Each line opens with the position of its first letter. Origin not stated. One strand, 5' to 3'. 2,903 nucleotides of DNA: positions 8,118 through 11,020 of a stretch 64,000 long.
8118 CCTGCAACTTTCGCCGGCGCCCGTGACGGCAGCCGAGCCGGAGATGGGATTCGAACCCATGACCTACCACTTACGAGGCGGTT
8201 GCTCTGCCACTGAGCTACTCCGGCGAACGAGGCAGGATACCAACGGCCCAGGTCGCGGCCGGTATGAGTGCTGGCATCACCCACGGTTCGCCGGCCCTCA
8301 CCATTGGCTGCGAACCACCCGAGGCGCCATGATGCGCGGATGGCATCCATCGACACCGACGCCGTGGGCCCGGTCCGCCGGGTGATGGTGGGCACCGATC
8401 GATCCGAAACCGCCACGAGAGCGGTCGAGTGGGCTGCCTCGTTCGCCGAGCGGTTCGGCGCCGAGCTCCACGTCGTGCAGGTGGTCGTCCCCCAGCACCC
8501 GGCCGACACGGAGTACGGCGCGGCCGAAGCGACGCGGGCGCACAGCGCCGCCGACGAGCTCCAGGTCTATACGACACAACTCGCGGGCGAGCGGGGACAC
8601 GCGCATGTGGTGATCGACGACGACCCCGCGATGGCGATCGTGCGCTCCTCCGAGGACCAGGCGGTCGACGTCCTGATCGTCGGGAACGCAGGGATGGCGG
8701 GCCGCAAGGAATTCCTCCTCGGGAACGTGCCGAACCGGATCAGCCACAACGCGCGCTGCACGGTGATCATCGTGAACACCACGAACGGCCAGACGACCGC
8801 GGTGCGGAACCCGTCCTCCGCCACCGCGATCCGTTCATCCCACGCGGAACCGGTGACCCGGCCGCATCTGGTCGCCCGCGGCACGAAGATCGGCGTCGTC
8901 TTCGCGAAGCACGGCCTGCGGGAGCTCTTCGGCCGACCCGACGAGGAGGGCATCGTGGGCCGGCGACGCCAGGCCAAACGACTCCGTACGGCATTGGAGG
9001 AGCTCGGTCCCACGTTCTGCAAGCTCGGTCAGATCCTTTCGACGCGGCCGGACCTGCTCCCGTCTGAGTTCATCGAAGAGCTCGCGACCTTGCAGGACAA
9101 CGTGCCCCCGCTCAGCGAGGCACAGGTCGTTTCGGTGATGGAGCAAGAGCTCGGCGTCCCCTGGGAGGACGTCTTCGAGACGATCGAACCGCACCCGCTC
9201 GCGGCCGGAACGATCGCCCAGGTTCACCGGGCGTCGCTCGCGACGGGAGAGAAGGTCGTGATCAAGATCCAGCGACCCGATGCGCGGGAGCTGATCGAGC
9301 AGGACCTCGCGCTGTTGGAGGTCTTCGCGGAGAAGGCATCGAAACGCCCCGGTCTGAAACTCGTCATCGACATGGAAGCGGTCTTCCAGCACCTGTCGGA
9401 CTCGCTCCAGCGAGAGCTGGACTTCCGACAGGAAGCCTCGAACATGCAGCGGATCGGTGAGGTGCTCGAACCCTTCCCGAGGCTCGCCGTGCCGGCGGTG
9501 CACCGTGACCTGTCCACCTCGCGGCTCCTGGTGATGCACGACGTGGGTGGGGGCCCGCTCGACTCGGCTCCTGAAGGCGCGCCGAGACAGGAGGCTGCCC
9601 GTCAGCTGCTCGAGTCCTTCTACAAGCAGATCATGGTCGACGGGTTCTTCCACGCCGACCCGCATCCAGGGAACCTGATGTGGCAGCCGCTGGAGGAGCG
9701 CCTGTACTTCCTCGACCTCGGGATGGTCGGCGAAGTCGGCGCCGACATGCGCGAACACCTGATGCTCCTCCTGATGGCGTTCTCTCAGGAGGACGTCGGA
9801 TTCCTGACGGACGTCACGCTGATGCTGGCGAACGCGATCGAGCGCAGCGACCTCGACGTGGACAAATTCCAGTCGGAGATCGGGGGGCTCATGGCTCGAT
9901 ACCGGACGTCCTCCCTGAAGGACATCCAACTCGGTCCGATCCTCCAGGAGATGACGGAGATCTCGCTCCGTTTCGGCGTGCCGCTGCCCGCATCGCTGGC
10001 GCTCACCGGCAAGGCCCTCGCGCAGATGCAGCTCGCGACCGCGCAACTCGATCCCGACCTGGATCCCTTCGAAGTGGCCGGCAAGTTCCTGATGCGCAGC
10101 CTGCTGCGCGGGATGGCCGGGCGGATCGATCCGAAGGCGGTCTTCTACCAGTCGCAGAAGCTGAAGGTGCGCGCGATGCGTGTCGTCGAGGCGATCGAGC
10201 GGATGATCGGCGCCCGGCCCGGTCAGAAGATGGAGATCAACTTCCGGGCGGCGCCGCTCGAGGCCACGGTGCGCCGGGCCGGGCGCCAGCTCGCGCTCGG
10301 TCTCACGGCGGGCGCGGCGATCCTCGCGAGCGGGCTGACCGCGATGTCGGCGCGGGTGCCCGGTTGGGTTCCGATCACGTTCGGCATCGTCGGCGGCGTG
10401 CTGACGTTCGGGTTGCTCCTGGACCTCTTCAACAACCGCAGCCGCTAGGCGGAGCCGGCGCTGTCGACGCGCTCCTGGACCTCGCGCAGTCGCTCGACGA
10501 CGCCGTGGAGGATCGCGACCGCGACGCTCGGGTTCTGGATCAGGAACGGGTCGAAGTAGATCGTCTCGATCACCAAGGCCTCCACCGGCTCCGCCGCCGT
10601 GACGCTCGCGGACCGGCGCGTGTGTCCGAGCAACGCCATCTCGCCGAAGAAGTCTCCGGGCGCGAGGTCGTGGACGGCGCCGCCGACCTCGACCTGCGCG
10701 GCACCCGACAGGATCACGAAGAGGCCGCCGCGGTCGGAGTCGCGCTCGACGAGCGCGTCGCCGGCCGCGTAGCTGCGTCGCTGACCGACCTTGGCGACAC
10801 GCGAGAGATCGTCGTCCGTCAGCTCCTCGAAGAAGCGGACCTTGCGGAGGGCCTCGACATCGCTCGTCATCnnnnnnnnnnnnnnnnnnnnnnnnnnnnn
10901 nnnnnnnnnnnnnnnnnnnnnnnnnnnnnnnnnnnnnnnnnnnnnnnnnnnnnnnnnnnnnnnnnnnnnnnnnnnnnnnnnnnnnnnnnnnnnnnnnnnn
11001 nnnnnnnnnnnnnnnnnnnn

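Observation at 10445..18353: Seven-gene translationally coupled operon joining a response-regulator adenylate cyclase, a sensor kinase, a membrane cupredoxin, a USP-Rieske-reductase fusion and a cNMP-binding protein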

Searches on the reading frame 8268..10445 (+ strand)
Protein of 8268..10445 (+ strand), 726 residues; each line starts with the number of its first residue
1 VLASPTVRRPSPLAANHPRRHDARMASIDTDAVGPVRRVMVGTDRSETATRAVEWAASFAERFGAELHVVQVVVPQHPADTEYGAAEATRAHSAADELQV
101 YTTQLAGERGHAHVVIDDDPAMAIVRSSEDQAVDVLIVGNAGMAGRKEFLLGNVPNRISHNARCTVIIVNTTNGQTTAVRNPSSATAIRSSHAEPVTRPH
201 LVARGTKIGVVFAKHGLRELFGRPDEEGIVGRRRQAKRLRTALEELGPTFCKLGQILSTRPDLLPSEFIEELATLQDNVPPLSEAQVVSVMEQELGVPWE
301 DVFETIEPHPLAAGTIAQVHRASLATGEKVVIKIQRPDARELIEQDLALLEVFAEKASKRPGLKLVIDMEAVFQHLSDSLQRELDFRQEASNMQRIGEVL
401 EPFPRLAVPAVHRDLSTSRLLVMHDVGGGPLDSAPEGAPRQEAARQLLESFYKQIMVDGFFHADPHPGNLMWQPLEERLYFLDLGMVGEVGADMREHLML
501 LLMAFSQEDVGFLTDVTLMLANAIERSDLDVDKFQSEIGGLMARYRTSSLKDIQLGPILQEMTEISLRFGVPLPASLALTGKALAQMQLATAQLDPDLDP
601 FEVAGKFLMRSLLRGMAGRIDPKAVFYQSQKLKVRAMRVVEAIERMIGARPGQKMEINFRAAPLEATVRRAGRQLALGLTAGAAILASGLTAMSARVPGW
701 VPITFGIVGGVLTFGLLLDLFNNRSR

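Call 6: search_protein_families(library=pfam, proteins=[window:8268-10445:+], max_evalue=0.01)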
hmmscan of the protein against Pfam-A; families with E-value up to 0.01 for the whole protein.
window:8268-10445:+ (726 aa): 3 families
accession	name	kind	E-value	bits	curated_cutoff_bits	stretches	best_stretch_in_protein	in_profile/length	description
PF03109.22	ABC1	-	1.7e-63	214.4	22.9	1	275-510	2-237/244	ABC1 atypical kinase-like domain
PF00582.32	Usp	-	9.3e-25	88.3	24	1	37-169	3-140/141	Universal stress protein family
PF01636.29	APH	-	0.00011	22.4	23.2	1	312-488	6-198/239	Phosphotransferase enzyme family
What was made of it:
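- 8340..10448 (+): Context: a convergent USP-ABC1/UbiB-like kinase fusion that ends the string. It is conserved next to the signalling cassette whether or not the redox block is present. Pfam Usp plus ABC1 (call 6).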

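Call 28: search_protein_families(library=ncbifam, proteins=[window:8268-10445:+], max_evalue=0.001)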
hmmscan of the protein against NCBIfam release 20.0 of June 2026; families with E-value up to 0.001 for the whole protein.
window:8268-10445:+ (726 aa): 3 families
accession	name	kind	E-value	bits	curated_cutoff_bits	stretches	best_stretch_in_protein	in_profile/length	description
TIGR01982.1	UbiB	equivalog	9.2e-97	324.4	487.55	1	232-613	45-427/436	2-polyprenylphenol 6-hydroxylase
NF003404.0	PRK04750.1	equivalog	9.2e-75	252.2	667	1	233-644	49-462/529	ubiquinone biosynthesis regulatory protein kinase UbiB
NF050082.1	ATPase_MABP1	exception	1.1e-29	103.6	800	1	234-595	48-417/435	macrolide-binding ATPase MABP-1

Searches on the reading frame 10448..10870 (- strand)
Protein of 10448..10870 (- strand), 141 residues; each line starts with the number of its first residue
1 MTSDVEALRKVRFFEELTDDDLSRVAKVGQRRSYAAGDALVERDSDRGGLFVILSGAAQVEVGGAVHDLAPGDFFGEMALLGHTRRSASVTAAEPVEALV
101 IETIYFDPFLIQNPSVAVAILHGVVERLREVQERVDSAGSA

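Call 6: search_protein_families(library=pfam, proteins=[window:10448-10870:-], max_evalue=0.01)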
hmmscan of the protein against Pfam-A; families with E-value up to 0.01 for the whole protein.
window:10448-10870:- (141 aa): 2 families
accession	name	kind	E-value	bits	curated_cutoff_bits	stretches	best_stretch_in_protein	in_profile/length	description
PF00027.35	cNMP_binding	-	7.3e-16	58.4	27.5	1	31-110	1-86/89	Cyclic nucleotide-binding domain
PF07883.17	Cupin_2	-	4.9e-05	23.4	27.2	1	49-90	20-61/70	Cupin domain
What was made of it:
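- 10445..10870 (-): Stand-alone cyclic-nucleotide-binding protein, 141 aa, with an intact phosphate-binding cassette (FGEMAL...RRSASV) and no output domain. Pfam cNMP_binding 58 bits (call 6).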

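Call 28: search_protein_families(library=ncbifam, proteins=[window:10448-10870:-], max_evalue=0.001)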
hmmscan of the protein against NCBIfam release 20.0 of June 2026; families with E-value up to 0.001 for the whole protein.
window:10448-10870:- (141 aa): 5 families
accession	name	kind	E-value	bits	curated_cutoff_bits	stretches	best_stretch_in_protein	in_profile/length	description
TIGR03896.1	cyc_nuc_ocin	subfamily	3.3e-10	39.8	161.05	1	3-117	134-255/317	bacteriocin-type transport-associated protein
NF058543.1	ActPatMycb56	equivalog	3.8e-10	39.1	460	1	12-128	2-122/317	acetyltransferase Pat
NF008732.0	PRK11753.1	equivalog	3.4e-08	33.2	266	1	17-136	11-137/214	cAMP-activated global transcriptional regulator CRP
NF041163.2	encap_f2b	equivalog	1.6e-06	27.5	400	1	6-120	71-193/450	family 2B encapsulin nanocompartment shell protein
NF006901.0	PRK09392.1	equivalog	0.00033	20.1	211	1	3-62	4-63/236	transcriptional activator FtrB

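Call 74: search_solved_structures(query=window:10448-10870:-, max_evalue=0.00001)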
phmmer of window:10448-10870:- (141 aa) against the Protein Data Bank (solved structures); distinct sequences matched with E-value up to 0.00001: 48.
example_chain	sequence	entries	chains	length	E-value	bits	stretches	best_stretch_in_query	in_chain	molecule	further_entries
5dyk_A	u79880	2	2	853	2.5e-20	76.3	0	7-117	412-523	CGMP-dependent protein kinase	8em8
5ezr_A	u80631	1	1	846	5e-20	75.3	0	8-115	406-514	cGMP-dependent protein kinase, putative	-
4rz7_A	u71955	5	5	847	5e-20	75.3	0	8-115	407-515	cGMP-dependent protein kinase, putative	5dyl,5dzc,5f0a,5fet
9p74_A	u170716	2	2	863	5.5e-20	75.1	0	8-115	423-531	cGMP-dependent protein kinase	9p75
4z07_A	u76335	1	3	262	5.9e-14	55.7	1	4-106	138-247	cGMP-dependent protein kinase 1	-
7ssb_A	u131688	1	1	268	7.6e-14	55.3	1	4-106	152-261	cGMP-dependent protein kinase 1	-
3shr_A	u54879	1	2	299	1.2e-13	54.7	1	4-106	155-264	cGMP-dependent protein kinase 1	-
3of1_A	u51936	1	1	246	1.4e-13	54.5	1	8-101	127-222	cAMP-dependent protein kinase regulatory subunit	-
7lv3_A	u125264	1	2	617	1.1e-12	51.5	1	4-106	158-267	Isoform Beta of cGMP-dependent protein kinase 1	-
5jr7_B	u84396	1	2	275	5.8e-11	46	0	6-107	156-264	cAMP-dependent protein kinase type I-alpha regulatory subunit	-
1ne4_A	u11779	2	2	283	6.3e-11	45.9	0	6-107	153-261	cAMP-dependent protein kinase type I-alpha regulatory chain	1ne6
1rgs_A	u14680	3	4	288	6.7e-11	45.8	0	6-107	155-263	CAMP DEPENDENT PROTEIN KINASE | cAMP-dependent protein kinase type I-alpha regulatory chain | cAMP-dependent protein kinase type I-alpha regulatory subunit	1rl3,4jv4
4din_B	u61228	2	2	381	1.3e-10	44.9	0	1-95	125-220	cAMP-dependent protein kinase type I-beta regulatory subunit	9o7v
4mx3_A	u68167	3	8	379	1.6e-10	44.5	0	6-107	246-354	cAMP-dependent protein kinase type I-alpha regulatory subunit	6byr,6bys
6no7_B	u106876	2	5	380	1.6e-10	44.5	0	6-107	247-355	cAMP-dependent protein kinase type I-alpha regulatory subunit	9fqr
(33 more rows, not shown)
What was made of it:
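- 10445..10870 (-): Closest solved relatives are PKG/PKA and MloK1 CNB domains (call 74).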
